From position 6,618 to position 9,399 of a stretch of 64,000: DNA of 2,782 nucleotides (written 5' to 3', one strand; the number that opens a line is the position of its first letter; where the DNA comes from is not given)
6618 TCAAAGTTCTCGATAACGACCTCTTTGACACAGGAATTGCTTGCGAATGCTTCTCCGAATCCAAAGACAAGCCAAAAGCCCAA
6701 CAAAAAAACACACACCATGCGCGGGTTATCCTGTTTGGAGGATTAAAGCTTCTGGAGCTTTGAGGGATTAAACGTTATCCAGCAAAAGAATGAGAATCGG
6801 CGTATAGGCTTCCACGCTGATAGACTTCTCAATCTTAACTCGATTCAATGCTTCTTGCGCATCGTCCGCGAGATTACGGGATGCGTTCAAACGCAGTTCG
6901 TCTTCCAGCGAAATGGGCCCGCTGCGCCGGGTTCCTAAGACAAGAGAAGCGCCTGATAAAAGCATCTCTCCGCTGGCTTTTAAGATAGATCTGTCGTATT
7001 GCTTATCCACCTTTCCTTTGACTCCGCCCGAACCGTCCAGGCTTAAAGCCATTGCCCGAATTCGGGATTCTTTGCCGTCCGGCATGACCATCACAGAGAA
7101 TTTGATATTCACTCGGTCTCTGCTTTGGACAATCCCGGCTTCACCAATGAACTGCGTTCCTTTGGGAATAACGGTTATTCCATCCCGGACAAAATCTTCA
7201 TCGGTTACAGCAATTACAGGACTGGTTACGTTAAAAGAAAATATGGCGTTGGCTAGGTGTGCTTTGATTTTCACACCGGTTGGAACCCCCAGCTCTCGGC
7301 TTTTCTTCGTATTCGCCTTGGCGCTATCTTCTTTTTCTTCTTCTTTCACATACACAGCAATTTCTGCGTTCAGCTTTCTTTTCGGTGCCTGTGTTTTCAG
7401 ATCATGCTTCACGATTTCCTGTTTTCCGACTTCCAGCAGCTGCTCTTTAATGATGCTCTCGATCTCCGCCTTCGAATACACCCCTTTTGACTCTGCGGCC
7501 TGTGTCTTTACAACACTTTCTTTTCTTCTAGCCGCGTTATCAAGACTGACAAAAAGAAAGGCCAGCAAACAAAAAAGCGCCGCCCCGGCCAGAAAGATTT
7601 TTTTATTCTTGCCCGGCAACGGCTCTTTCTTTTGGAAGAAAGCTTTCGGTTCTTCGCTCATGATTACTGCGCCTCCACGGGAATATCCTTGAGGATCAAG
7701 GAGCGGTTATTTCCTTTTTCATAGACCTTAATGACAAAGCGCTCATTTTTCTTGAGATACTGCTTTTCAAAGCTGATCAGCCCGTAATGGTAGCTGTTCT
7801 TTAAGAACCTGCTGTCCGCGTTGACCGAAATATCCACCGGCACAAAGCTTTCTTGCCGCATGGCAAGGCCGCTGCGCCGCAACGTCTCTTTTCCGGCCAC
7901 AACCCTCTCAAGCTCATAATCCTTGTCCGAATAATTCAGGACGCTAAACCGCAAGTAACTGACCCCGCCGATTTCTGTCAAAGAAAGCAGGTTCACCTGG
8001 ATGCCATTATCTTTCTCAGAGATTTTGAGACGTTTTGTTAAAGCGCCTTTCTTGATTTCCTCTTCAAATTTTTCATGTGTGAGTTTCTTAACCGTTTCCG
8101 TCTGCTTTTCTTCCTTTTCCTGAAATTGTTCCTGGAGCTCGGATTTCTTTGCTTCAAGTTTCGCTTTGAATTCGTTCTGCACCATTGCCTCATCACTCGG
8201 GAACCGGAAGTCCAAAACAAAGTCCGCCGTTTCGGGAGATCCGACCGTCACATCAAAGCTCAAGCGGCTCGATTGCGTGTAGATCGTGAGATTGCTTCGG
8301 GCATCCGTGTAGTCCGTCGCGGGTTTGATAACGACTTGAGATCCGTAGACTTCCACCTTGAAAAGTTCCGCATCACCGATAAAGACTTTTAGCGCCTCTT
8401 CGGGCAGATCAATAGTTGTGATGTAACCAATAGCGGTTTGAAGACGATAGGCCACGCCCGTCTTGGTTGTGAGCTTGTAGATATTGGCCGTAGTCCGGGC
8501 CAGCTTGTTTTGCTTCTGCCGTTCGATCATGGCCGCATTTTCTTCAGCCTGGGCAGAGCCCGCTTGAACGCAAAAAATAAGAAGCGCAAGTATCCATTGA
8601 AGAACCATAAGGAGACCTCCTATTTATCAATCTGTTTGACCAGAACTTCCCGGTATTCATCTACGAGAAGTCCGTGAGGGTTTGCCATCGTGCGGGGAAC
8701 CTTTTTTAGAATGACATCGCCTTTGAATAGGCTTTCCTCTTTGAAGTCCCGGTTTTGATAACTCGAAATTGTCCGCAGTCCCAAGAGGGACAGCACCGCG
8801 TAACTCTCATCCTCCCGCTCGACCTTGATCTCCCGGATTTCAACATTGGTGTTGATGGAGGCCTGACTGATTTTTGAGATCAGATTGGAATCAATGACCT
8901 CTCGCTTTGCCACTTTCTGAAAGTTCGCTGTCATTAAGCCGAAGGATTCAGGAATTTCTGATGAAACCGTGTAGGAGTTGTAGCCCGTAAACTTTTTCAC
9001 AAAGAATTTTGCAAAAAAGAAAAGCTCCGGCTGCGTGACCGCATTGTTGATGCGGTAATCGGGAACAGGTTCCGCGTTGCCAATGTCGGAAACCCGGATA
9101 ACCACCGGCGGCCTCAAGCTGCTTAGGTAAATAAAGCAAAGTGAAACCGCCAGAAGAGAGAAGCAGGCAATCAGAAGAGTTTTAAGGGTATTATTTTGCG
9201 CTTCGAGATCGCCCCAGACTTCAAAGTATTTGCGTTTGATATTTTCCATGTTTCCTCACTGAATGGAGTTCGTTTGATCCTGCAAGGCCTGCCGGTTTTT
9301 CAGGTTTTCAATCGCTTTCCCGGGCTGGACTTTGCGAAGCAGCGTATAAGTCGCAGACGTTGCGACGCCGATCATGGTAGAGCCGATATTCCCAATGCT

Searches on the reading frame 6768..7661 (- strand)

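Call 12: search_protein_families(library=pfam, proteins=[window:6768-7661:-], max_evalue=0.001)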
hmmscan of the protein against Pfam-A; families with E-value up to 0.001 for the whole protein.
window:6768-7661:- (297 aa): 1 family
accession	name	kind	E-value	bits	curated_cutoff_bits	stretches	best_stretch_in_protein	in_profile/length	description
PF03743.19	TrbI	-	1.6e-12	48.1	35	1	126-274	2-162/188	Bacterial conjugation TrbI-like protein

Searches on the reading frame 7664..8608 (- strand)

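Call 12: search_protein_families(library=pfam, proteins=[window:7664-8608:-], max_evalue=0.001)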
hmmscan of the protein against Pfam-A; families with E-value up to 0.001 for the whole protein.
window:7664-8608:- (314 aa): 3 families
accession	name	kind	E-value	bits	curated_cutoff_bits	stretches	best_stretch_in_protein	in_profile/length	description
PF03524.21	CagX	-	2.6e-09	37.6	34.2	1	50-165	10-123/198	Conjugal transfer protein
PF09544.15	DUF2381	-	2.8e-09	37.2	29.2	1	49-305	28-284/288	Protein of unknown function (DUF2381)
PF13595.11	DUF4138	-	6.5e-05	22.8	31.1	1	92-307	39-233/245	Domain of unknown function (DUF4138)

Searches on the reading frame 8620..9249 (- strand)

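Call 12: search_protein_families(library=pfam, proteins=[window:8620-9249:-], max_evalue=0.001)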
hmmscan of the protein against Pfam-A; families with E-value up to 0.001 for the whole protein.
window:8620-9249:- (209 aa): 0 families

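Call 79: search_protein_families(library=ncbifam, proteins=[window:8620-9249:-], max_evalue=0.001)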
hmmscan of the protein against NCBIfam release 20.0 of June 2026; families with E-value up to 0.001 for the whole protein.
window:8620-9249:- (209 aa): 1 family
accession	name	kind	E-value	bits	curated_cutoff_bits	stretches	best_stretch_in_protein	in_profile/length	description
TIGR03781.1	Bac_Flav_CT_K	equivalog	0.00042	20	152.45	1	124-208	118-198/202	conjugative transposon protein TraK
